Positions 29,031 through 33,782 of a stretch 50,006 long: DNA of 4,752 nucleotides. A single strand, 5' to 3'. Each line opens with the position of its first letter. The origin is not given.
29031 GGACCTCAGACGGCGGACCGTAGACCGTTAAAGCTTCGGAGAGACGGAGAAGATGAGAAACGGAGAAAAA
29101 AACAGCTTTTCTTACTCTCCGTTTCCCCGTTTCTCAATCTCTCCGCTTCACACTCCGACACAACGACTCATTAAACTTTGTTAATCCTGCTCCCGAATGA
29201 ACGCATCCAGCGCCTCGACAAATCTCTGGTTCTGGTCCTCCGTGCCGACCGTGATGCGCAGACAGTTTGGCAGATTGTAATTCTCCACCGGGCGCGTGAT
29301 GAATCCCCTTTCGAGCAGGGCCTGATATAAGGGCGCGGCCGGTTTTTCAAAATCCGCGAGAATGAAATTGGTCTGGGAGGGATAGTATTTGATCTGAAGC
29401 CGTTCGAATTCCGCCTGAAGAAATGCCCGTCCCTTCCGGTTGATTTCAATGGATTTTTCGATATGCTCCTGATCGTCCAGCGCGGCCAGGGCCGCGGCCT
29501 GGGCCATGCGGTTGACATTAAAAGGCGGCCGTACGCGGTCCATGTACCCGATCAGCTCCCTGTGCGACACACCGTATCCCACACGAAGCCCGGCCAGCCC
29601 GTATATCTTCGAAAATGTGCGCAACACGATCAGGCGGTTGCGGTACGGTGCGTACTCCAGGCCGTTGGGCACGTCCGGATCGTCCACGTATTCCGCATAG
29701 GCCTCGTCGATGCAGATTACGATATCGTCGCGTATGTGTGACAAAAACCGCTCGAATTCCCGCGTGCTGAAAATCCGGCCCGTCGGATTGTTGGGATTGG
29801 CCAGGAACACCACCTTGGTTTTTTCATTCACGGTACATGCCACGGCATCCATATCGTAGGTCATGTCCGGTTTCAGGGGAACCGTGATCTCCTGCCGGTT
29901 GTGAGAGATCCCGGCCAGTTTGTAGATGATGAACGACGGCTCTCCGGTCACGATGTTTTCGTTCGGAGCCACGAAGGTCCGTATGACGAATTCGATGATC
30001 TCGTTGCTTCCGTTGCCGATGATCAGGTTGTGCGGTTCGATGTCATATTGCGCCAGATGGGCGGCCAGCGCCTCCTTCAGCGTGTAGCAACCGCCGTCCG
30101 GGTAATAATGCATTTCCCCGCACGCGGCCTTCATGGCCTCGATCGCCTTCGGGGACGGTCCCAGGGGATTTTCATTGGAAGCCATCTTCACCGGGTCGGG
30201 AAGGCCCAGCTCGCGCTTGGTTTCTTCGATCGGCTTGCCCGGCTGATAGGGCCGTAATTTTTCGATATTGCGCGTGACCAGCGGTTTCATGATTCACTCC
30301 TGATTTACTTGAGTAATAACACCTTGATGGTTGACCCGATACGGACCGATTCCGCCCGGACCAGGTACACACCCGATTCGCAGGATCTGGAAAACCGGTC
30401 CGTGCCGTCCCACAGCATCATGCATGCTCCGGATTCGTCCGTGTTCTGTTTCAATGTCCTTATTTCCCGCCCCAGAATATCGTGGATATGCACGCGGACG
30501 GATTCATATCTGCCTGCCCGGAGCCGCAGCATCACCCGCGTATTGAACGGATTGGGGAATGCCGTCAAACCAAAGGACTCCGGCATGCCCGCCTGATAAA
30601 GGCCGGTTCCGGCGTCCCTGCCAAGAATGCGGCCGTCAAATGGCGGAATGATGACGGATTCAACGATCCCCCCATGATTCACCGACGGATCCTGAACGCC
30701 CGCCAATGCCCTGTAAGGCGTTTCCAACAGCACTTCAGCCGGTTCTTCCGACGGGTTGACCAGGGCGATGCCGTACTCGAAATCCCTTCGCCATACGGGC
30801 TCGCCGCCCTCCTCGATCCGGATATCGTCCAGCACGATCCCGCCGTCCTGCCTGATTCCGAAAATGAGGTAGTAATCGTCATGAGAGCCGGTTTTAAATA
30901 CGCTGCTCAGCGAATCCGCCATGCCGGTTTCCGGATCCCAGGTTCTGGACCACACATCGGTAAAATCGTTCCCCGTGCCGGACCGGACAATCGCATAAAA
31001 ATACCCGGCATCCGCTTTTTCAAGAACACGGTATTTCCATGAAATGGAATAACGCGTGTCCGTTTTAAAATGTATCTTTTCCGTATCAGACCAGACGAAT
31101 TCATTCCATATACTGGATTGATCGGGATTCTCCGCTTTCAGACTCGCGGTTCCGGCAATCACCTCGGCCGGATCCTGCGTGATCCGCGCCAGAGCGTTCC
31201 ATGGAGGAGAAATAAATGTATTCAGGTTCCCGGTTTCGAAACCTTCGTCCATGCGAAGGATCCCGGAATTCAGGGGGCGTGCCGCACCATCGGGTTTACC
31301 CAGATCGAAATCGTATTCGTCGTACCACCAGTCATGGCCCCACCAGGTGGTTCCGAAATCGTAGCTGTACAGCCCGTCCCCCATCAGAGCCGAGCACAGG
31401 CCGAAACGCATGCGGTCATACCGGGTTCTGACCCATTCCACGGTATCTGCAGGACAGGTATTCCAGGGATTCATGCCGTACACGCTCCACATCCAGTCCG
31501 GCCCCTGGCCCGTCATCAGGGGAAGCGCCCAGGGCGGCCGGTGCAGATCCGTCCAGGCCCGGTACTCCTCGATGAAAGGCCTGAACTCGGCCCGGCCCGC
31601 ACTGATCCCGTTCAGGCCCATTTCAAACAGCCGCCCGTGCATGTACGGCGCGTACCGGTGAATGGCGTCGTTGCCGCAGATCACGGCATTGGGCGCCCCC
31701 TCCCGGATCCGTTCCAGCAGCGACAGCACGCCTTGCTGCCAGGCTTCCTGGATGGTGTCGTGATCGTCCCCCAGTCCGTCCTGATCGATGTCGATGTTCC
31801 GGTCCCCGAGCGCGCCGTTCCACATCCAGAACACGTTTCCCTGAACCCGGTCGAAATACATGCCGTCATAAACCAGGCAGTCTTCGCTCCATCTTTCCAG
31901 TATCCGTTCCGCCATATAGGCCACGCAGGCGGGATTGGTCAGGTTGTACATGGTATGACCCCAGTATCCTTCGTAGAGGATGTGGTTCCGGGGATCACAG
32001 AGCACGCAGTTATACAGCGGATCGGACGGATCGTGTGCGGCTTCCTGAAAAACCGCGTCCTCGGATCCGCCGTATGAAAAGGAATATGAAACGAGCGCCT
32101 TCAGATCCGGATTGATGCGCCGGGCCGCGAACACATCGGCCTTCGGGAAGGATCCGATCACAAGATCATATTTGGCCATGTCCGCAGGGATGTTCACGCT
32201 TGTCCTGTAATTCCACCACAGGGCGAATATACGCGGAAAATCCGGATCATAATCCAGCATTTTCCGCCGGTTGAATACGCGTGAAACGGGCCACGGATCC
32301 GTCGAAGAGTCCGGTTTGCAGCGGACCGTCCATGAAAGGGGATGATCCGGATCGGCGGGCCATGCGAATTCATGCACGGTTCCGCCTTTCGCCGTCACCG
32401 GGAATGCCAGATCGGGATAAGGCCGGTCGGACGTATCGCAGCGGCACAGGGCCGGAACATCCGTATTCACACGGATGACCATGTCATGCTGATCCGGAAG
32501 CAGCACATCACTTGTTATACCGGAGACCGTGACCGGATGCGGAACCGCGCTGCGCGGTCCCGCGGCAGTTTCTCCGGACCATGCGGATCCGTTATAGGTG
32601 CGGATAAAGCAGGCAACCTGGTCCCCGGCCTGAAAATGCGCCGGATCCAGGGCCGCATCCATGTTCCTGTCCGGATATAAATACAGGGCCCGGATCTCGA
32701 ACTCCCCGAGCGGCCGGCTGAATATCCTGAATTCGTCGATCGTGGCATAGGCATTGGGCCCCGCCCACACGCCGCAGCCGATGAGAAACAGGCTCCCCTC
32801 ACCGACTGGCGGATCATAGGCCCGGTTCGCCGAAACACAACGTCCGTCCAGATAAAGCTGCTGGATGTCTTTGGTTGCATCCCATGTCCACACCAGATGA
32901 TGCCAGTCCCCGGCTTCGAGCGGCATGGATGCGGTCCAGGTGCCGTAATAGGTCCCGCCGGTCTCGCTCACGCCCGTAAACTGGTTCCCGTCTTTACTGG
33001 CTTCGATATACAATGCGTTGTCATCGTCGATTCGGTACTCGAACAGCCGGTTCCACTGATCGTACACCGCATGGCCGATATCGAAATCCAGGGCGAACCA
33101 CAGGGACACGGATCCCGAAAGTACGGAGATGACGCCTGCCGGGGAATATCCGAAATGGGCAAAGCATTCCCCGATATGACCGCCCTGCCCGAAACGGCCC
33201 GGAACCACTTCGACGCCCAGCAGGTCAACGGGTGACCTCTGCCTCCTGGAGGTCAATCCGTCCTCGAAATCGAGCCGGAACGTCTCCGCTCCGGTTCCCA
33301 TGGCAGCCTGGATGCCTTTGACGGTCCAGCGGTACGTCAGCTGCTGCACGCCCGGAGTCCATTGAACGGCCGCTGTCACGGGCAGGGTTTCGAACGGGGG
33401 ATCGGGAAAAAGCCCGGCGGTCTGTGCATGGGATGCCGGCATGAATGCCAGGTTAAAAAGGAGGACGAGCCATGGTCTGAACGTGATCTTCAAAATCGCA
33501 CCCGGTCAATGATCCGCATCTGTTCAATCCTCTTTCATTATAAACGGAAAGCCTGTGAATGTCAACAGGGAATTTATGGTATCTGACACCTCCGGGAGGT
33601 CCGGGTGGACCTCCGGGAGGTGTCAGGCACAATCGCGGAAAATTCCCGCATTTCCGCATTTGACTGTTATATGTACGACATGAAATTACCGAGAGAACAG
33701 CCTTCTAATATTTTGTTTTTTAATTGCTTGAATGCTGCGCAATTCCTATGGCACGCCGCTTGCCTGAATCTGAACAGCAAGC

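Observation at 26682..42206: Second intergenic family: perfect palindromes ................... and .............(Y)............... at four loci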

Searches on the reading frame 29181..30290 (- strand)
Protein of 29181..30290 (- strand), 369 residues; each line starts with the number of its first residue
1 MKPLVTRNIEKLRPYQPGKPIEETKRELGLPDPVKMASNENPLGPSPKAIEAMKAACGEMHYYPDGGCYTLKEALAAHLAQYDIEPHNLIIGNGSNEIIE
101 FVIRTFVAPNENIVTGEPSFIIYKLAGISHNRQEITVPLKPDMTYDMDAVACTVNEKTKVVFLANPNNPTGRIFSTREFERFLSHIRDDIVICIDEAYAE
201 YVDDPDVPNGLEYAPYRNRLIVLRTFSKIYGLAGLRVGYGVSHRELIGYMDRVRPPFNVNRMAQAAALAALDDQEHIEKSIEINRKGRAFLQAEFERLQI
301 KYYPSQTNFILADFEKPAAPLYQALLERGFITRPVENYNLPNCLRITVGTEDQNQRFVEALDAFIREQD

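Call 11: find_encoding_contigs(protein=window:29181-30290:-, flank=10000, max_places=6)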
Protein window:29181-30290:- (369 aa): 1 contig read that carries it; 1 place shown.
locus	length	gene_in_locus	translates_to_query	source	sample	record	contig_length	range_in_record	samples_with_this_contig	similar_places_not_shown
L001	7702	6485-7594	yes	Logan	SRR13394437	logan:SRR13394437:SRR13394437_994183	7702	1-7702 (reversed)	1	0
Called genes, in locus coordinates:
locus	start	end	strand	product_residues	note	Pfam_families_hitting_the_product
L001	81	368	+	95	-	-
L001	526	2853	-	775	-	PF13620:CarboxypepD_reg, PF13715:CarbopepD_reg_2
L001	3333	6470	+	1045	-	PF13385:Laminin_G_3, PF14885:GHL15 (weak)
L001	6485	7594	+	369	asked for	PF00155:Aminotran_1_2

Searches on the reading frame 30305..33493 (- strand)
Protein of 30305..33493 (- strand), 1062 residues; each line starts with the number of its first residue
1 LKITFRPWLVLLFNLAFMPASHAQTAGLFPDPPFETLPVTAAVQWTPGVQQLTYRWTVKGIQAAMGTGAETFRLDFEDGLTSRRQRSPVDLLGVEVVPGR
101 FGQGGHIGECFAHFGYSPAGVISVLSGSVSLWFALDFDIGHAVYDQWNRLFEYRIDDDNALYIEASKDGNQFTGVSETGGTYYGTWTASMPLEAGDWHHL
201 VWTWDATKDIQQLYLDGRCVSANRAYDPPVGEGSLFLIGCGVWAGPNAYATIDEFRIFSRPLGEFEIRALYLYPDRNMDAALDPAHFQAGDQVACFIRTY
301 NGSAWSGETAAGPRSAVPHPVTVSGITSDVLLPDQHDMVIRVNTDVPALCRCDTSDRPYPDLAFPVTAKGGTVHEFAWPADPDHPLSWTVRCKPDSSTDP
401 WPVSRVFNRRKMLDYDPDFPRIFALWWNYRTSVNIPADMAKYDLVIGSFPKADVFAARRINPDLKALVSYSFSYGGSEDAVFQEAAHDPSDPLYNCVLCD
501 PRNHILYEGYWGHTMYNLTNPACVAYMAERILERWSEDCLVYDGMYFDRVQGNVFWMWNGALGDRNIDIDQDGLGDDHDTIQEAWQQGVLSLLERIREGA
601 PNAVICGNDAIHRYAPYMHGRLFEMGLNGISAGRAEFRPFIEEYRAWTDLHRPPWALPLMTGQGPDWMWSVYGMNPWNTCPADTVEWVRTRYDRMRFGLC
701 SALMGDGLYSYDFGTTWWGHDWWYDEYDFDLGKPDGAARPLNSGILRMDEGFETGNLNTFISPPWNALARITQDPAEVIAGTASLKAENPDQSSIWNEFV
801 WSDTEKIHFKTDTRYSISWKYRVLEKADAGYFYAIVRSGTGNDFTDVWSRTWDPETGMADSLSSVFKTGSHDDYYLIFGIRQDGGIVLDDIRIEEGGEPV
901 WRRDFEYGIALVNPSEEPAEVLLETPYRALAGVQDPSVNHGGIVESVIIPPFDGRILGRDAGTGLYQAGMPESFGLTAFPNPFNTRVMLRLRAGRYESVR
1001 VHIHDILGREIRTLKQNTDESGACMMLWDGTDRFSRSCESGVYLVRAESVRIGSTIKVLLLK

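Call 20: search_protein_families(library=pfam, proteins=[window:30305-33493:-], max_evalue=0.01)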
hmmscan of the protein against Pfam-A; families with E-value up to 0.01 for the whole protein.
window:30305-33493:- (1062 aa): 4 families
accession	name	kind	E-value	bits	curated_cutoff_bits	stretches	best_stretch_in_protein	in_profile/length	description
PF13385.13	Laminin_G_3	-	1.3e-16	61.6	27.6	1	126-267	18-150/151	Concanavalin A-like lectin/glucanases superfamily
PF14885.12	GHL15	-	4.5e-09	37.1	27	1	490-739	40-257/271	Hypothetical glycosyl hydrolase family 15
PF13860.13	FlgD_ig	-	2.9e-05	24.4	27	1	997-1049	23-75/79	FlgD Ig-like domain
PF18962.6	Por_Secre_tail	-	0.0023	18.6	27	1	979-1021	2-44/75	Secretion system C-terminal sorting domain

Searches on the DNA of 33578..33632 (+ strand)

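Call 73: search_dna_similar(query=window:33578-33632:+, collection=plasmids, mode=distant, max_evalue=1, max_rows=10)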
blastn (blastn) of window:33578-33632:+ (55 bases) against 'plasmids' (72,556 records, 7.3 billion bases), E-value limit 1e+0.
Records with a match: 33; places in all: 33; records where one place covers at least 80% of the query: 0.
Best place of each record, by identity: 80-90% 33.
By first word of the organism name: Thermus 31; Proteus 1; Arthrobacter 1.
By predicted mobility (MOB-suite, as given by PLSDB): non-mobilizable 32; conjugative 1.
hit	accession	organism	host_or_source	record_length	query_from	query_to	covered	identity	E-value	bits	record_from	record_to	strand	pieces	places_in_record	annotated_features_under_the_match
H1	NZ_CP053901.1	Proteus mirabilis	duck,intestine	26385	11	44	62%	88.2%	2e-2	43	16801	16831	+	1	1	record has no annotation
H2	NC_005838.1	Thermus thermophilus HB27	-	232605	10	45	65%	83.3%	3e-1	39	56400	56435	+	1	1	lysophospholipid acyltransferase family protein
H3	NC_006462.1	Thermus thermophilus HB8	-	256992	10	45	65%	83.3%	3e-1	39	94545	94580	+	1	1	lysophospholipid acyltransferase family protein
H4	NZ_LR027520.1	Thermus thermophilus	-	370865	10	45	65%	83.3%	3e-1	39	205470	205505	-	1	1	lysophospholipid acyltransferase family protein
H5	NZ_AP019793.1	Thermus thermophilus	-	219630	10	45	65%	83.3%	3e-1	39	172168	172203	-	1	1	lysophospholipid acyltransferase family protein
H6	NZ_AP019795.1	Thermus thermophilus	-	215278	10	45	65%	83.3%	3e-1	39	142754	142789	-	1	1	lysophospholipid acyltransferase family protein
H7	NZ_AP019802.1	Thermus thermophilus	-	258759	10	45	65%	83.3%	3e-1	39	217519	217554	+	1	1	lysophospholipid acyltransferase family protein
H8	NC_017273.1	Thermus thermophilus SG0.5JP17-16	-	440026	10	45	65%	83.3%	3e-1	39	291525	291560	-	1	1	lysophospholipid acyltransferase family protein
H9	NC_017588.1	Thermus thermophilus JL-18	-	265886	10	45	65%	83.3%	3e-1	39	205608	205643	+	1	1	lysophospholipid acyltransferase family protein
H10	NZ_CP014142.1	Thermus parvatiensis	-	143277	10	45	65%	83.3%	3e-1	39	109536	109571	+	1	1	none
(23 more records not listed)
